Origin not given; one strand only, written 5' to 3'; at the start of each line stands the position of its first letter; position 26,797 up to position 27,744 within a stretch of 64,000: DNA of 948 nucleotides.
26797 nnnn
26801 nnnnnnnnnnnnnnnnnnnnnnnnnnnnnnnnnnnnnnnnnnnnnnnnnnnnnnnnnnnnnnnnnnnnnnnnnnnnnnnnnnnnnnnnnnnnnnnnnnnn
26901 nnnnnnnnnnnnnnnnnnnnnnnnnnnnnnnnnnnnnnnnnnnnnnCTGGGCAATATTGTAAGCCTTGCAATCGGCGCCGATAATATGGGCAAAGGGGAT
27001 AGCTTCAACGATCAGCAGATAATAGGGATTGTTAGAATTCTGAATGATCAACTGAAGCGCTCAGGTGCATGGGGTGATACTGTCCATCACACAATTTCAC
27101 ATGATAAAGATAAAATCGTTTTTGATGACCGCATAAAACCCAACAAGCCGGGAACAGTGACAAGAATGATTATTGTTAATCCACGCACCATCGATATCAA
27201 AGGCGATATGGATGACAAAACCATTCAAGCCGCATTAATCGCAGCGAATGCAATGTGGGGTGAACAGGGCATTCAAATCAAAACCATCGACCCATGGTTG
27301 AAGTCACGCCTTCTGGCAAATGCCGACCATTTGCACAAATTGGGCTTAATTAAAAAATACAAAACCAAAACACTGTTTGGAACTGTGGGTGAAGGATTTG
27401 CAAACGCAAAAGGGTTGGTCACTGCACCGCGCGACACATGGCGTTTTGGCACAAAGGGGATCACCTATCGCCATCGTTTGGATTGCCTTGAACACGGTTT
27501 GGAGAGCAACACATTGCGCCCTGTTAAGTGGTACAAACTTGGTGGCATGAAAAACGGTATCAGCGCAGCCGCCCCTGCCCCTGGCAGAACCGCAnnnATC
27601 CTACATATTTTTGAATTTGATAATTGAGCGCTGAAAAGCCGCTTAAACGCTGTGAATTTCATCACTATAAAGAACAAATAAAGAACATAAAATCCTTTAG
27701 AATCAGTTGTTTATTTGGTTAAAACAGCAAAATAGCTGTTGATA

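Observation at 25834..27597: Large orphan coiled-coil protein with a unique C-terminal domain between rnpB and the dcw cluster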

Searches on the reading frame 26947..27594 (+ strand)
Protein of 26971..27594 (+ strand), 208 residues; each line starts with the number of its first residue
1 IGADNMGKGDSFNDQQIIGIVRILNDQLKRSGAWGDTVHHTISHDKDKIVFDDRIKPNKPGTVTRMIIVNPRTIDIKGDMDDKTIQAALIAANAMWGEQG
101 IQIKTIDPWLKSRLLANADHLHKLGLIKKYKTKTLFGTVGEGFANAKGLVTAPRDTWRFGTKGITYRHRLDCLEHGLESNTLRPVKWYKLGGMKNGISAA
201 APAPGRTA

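Call 13: find_homologous_proteins(query=window:26971-27594:+, max_evalue=0.01)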
Query window:26971-27594:+: 121 candidates shared short words with the query, none scored E <= 0.01.

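Call 18: find_related_loci(query=A2, collection=genome_contigs, flank=8000)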
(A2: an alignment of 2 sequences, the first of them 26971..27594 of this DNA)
Query A2 (208 aa) in genome_contigs; peptide patterns used: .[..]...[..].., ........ (x = any residue, [..] = any of these).
105 stretches matched a pattern; 1 encode a relative of the query (tblastn E <= 1e-3); 1 distinct loci.
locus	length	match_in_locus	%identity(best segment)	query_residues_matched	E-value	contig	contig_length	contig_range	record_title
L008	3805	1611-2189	60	4-198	3e-76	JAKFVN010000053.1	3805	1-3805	MAG: Alphaproteobacteria bacterium isolate D3_Bin_25 D3_0006941, whole genome shotgun sequence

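Call 25: search_protein_representatives(protein=window:26971-27594:+)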
Query: 208 residues. Proteins with E-value up to 0.001 (for the whole library): 7; up to 1e-10: 5; up to 1e-30: 5. The best 7 are listed.
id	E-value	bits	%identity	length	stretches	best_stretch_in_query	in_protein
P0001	3.9e-137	470.9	100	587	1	1-208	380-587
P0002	1.4e-69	250.1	61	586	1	4-203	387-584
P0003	1.4e-45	171.7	49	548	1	4-181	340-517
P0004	1.5e-34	135.7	45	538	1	5-181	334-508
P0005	1.6e-31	125.8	40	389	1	6-204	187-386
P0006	3.0e-06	43.2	35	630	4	16-54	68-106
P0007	1.9e-05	40.6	36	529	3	18-108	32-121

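Call 26: predict_structure(alignment_id=A2)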
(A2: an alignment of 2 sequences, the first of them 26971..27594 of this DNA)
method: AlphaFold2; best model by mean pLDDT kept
length: 208 residues; sequences in the alignment: 2
mean_pLDDT: 53.1   pTM: 0.60
mean pLDDT of the five models: 53.1, 53.0, 52.7, 49.8, 48.7
residues with pLDDT >= 90: 0; 70-90: 36; 50-70: 90; < 50: 82
segments of 3 or more residues with pLDDT < 50: 1-9, 55-62, 133-164, 179-208
pLDDT, mean of each block of 10 residues (from residue 1): 39 66 66 55 64 50 63 69 74 64 64 71 70 41 31 28 49 57 34 26 28
secondary structure, 60 per line:
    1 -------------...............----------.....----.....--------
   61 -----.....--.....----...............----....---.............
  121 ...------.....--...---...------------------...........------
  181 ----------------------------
elements in order: H14-28 E39-43 E48-52 E66-70 E73-77 H82-96 E101-104 H108-123 E130-134 E137-139 H164-174

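Call 29: find_homologous_proteins(query=A3, max_evalue=0.01)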
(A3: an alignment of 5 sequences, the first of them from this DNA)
Query A3 (5 sequences) (216 aa, profile of the alignment): 1 proteins with E <= 0.01 among 8000 candidates.
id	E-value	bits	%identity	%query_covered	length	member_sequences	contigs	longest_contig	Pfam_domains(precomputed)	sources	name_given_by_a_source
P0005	2.7e-88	313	38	93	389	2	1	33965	-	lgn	-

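Call 30: search_solved_structures(query=A3, max_evalue=10)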
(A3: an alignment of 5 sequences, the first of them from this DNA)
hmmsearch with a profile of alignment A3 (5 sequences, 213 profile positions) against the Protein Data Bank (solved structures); distinct sequences matched with E-value up to 10: 1.
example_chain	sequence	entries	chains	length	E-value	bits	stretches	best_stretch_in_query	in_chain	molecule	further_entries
7kde_I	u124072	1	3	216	1.9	11.3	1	110-197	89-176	Ab 1485 Light Chain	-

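Call 31: search_protein_families(library=pfam, proteins=[P0003, P0004, P0005, P0006, P0007], max_evalue=0.1)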
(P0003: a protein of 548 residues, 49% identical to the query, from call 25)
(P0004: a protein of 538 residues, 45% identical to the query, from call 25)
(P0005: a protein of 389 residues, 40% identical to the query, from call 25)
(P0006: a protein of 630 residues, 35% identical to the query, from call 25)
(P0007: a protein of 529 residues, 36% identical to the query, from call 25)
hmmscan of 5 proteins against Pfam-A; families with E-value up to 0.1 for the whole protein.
P0003 (548 aa): 0 families

P0004 (538 aa): 0 families

P0005 (389 aa): 2 families
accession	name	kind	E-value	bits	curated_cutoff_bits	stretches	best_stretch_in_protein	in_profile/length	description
PF13971.11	Mei4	-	0.035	14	25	1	58-175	15-135/340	Meiosis-specific protein Mei4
PF21455.3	PylD_N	-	0.068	13.5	27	0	152-203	16-65/112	Pyrrolysine biosynthesis protein PylD, N-terminal domain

P0006 (630 aa): 7 families
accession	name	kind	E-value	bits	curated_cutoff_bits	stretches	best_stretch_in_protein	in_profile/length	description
PF02120.21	Flg_hook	-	2.9e-18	65.9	29.8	1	497-573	5-81/85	Flagellar hook-length control protein FliK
PF21698.3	Spo16_C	-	4.6e-13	49.1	27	1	157-179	10-32/43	Spo16 protein, C-terminal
PF21100.3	MCM_C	-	3.2e-07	30.5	27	0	154-189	19-56/64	MCM protein C-terminal winged helix-turn-helix domain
PF13875.12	DUF4202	-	0.00057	20.2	35.1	0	136-186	68-118/183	Domain of unknown function (DUF4202)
PF16647.10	GCSF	-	0.00073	19.9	30.4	0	183-248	66-127/149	Granulocyte colony-stimulating factor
PF00334.24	NDK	-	0.014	15.8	27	0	80-103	7-30/135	Nucleoside diphosphate kinase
PF22445.1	Ssol_1539-like_2nd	-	0.04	13.9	27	0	19-30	32-43/45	Ssol_1539-like, second domain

P0007 (529 aa): 5 families
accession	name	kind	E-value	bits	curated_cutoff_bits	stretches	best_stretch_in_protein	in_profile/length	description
PF25300.1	Fn3_Dep-1_3rd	-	6.9e-07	29.5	26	0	398-424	8-34/85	Dep-1 third Fn3-like domain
PF04052.18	TolB_N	-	2.1e-05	25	22.4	0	420-449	37-66/106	TolB amino-terminal domain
PF02155.20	GCR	-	0.00016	21.5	29.3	0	34-73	331-370/373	Glucocorticoid receptor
PF15524.11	Ntox17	-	0.012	16.3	25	0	182-226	38-82/98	Novel toxin 17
PF08799.17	PRP4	-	0.017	15.1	25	0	112-120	8-16/29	pre-mRNA processing factor 4 (PRP4) like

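Call 32: find_encoding_contigs(protein=P0005, flank=8000, max_places=3)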
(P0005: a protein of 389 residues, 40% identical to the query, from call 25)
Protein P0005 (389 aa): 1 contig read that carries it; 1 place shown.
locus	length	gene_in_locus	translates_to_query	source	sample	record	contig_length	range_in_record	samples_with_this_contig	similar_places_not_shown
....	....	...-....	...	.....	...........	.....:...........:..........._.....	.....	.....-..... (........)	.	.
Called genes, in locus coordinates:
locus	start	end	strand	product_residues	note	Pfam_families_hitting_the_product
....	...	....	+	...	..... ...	-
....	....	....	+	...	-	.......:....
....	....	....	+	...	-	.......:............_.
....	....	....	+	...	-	-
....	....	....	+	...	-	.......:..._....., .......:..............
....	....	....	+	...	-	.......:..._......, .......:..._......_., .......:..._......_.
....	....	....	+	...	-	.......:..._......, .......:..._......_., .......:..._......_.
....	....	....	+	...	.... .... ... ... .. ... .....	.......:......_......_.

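Call 33: find_encoding_contigs(protein=P0003, flank=8000, max_places=3)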
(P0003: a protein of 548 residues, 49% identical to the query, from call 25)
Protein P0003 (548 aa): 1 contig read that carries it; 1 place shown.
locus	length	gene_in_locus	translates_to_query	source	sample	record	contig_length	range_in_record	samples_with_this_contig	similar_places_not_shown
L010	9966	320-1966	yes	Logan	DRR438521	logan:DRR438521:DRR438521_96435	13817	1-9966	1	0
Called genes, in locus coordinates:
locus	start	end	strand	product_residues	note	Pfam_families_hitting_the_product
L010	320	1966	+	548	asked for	-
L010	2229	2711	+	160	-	PF02381:MraZ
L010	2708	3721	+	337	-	PF01795:Methyltransf_5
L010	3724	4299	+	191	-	-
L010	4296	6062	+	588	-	PF03717:PBP_dimer, PF21922:PBP_dimer_2 (faint), PF00905:Transpeptidase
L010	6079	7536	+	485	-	PF01225:Mur_ligase, PF08245:Mur_ligase_M, PF02875:Mur_ligase_C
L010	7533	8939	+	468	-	PF01225:Mur_ligase, PF08245:Mur_ligase_M, PF02875:Mur_ligase_C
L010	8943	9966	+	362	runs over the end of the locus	PF10555:MraY_sig1 (faint), PF00953:Glycos_transf_4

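Call 34: find_encoding_contigs(protein=P0004, flank=8000, max_places=3)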
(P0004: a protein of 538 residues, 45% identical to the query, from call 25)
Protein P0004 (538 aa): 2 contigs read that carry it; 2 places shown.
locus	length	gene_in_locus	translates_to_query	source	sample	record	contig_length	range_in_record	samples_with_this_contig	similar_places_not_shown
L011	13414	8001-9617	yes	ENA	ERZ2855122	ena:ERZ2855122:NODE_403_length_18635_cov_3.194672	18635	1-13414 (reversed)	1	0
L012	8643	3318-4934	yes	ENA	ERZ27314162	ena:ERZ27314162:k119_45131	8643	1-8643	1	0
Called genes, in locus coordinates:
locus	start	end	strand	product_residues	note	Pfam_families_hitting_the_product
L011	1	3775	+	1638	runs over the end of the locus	PF21075:GDH_ACT1, PF21073:GDH_HM1, PF21076:GDH_ACT2, PF21079:GDH_HM2 (weak), PF21077:GDH_ACT3, PF21078:GDH_HM3, PF05088:Bac_GDH_CD, PF21074:GDH_C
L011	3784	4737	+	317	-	PF00561:Abhydrolase_1, PF12146:Hydrolase_4, PF12697:Abhydrolase_6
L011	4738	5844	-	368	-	PF13593:SBF_like (weak), PF01758:SBF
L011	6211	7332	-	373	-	PF13505:OMP_b-brl, PF09411:PagL (faint), PF01617:Surface_Ag_2 (weak), PF00691:OmpA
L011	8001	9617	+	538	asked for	-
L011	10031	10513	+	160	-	PF02381:MraZ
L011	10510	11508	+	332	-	PF01795:Methyltransf_5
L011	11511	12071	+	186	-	-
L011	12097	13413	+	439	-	?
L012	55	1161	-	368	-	PF13593:SBF_like (weak), PF01758:SBF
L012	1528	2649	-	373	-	PF13505:OMP_b-brl, PF09411:PagL (faint), PF01617:Surface_Ag_2 (weak), PF00691:OmpA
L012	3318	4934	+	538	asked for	-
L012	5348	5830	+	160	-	PF02381:MraZ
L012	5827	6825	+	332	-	PF01795:Methyltransf_5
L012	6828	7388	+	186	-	-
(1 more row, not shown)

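Call 36: find_related_loci(query=A3, collection=metagenome_contigs, flank=6000)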
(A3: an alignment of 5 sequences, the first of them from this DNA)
Query A3 (216 aa) in metagenome_contigs; peptide patterns used: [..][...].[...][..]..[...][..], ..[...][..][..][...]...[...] (x = any residue, [..] = any of these).
283 stretches matched a pattern, but none encodes a relative of the query by tblastn (E <= 1e-3).

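Call 46: predict_structure(alignment_id=A3)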
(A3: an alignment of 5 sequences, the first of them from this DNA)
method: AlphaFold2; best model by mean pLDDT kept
length: 216 residues; sequences in the alignment: 5
mean_pLDDT: 65.2   pTM: 0.66
mean pLDDT of the five models: 65.2, 63.9, 63.3, 60.2, 60.2
residues with pLDDT >= 90: 7; 70-90: 109; 50-70: 35; < 50: 65
segments of 3 or more residues with pLDDT < 50: 1-15, 141-169, 197-216
pLDDT, mean of each block of 10 residues (from residue 1): 38 57 84 84 87 88 61 79 82 85 65 72 82 70 41 41 36 75 81 49 34 33
secondary structure, 60 per line:
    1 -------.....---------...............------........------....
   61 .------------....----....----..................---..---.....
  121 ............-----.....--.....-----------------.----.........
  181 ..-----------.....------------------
elements in order: H8-12 H22-36 E46-50 E57-61 E74-77 E82-85 H90-107 H116-132 E138-142 E145-149 H172-182 H194-198

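Call 53: search_dna_similar(query=window:26971-27594:+, collection=plasmids, mode=protein, max_evalue=0.01, max_rows=10)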
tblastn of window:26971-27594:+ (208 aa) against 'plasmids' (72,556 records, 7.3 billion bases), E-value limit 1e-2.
No match.

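Call 54: search_dna_similar(query=window:26971-27594:+, collection=phages, mode=protein, max_evalue=0.01, max_rows=10)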
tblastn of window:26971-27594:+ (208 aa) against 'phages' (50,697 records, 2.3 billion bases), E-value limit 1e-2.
No match.

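Call 60: search_protein_families(library=padloc, proteins=[P0003, P0004, P0005], max_evalue=0.1)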
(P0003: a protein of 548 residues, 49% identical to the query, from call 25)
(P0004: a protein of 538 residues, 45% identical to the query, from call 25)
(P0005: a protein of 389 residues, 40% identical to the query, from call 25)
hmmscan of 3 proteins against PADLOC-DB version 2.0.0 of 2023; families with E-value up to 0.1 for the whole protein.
P0003 (548 aa): 0 families

P0004 (538 aa): 0 families

P0005 (389 aa): 1 family
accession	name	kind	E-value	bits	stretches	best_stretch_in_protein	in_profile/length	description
PDLC02899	DpdK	-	0.059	11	0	48-86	191-228/247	DpdK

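Call 62: fold_search(model_id=the predicted structure, library=viral)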
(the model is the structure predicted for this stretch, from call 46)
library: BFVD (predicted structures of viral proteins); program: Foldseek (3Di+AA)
matches with E <= 10: 628; with E <= 0.001: 0
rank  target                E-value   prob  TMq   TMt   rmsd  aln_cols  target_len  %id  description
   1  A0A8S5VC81            2.7e-02  0.41  0.18  0.27  13.9       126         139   10  Uncharacterized protein [Siphoviridae sp. ctyg07]
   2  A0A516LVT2            4.0e-02  0.82  0.20  0.36   9.4        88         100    8  (no name in the UniProt tables at hand)
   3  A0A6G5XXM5            6.1e-02  0.47  0.15  0.22  10.3        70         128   11  (no name in the UniProt tables at hand)
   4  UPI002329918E         1.2e-01  0.08  0.15  0.14  19.6       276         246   11  (no name look-up for this kind of identifier)
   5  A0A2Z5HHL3            1.4e-01  0.11  0.16  0.16  17.1       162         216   14  (no name in the UniProt tables at hand)
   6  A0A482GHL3            1.6e-01  0.10  0.14  0.17  13.2       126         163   13  Uncharacterized protein [Escherichia phage vB_EcoM_Goslar]
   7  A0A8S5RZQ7            1.9e-01  0.54  0.28  0.39  10.6       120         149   11  Uncharacterized protein [Myoviridae sp. ctNQV2]
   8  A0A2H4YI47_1          2.4e-01  0.06  0.16  0.04  22.5       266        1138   11  RNA-directed RNA polymerase L (Fragment) [Centruroides sculpturatus bunyavirus]
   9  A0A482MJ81            2.7e-01  0.08  0.20  0.11  20.4       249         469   12  Uncharacterized protein [Nodularia phage vB_NspS-kac65v161]
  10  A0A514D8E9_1          2.7e-01  0.05  0.12  0.04  15.1       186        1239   13  RNA-directed RNA polymerase [Aspiviridae sp.]
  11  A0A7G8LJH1            3.2e-01  0.20  0.15  0.30  19.5        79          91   15  (no name in the UniProt tables at hand)
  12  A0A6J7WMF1            3.2e-01  0.15  0.23  0.18  10.7       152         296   11  Uncharacterized protein [uncultured Caudovirales phage]
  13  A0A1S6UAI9            3.6e-01  0.23  0.15  0.19   8.2        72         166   14  Uncharacterized protein [Serratia phage BF]
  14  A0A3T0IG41            3.9e-01  0.38  0.16  0.27   9.2        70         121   11  (no name in the UniProt tables at hand)
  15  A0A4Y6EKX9            4.3e-01  0.33  0.18  0.34   3.9        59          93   10  Uncharacterized protein [Gordonia phage Pupper]
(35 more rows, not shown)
